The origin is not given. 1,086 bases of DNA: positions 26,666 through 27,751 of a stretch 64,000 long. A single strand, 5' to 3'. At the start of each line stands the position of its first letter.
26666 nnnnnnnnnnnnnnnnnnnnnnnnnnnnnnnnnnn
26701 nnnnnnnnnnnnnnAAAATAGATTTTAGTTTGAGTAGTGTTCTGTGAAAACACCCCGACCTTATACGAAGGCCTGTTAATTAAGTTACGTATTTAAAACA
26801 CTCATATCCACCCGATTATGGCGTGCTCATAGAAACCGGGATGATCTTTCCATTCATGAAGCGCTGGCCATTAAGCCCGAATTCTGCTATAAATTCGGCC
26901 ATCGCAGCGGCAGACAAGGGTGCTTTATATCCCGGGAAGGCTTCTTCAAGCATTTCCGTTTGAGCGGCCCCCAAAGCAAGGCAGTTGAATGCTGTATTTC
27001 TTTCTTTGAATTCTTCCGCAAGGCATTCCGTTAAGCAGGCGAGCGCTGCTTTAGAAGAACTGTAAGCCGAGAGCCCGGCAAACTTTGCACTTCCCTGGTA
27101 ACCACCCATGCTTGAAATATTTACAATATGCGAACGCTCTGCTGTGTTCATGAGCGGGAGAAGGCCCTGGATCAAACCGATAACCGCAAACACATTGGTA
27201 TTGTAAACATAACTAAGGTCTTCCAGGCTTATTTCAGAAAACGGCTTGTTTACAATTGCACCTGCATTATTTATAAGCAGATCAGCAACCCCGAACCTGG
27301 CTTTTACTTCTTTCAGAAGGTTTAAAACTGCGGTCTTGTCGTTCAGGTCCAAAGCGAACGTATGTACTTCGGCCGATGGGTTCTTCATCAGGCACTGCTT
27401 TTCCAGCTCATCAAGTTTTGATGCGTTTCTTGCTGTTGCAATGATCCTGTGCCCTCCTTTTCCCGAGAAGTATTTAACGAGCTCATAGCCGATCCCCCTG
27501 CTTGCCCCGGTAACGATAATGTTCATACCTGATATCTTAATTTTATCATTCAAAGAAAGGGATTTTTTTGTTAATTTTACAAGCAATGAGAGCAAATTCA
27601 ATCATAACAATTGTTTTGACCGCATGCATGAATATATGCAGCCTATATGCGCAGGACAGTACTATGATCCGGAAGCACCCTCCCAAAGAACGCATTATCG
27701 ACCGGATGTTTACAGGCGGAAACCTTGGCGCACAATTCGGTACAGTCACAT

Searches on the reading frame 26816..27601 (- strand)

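Call 74: search_protein_families(library=pfam, proteins=[window:26816-27601:-], max_evalue=0.001)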
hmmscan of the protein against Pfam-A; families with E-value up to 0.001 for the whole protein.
window:26816-27601:- (261 aa): 5 families
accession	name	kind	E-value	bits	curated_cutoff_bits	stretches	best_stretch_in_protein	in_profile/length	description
PF00106.31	adh_short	-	4.9e-46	157.1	26.6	1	28-222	3-191/195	short chain dehydrogenase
PF13561.12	adh_short_C2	-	4.1e-29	102.3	27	1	32-221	1-184/236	Enoyl-(Acyl carrier protein) reductase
PF08659.16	KR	-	9.7e-14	52.1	22.6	1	28-187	3-156/180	KR domain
PF01370.27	Epimerase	-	8.4e-06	25.8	20.9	1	28-199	1-161/240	NAD dependent epimerase/dehydratase family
PF13460.12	NAD_binding_10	-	4e-05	24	27.2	1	32-178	1-112/184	NAD(P)H-binding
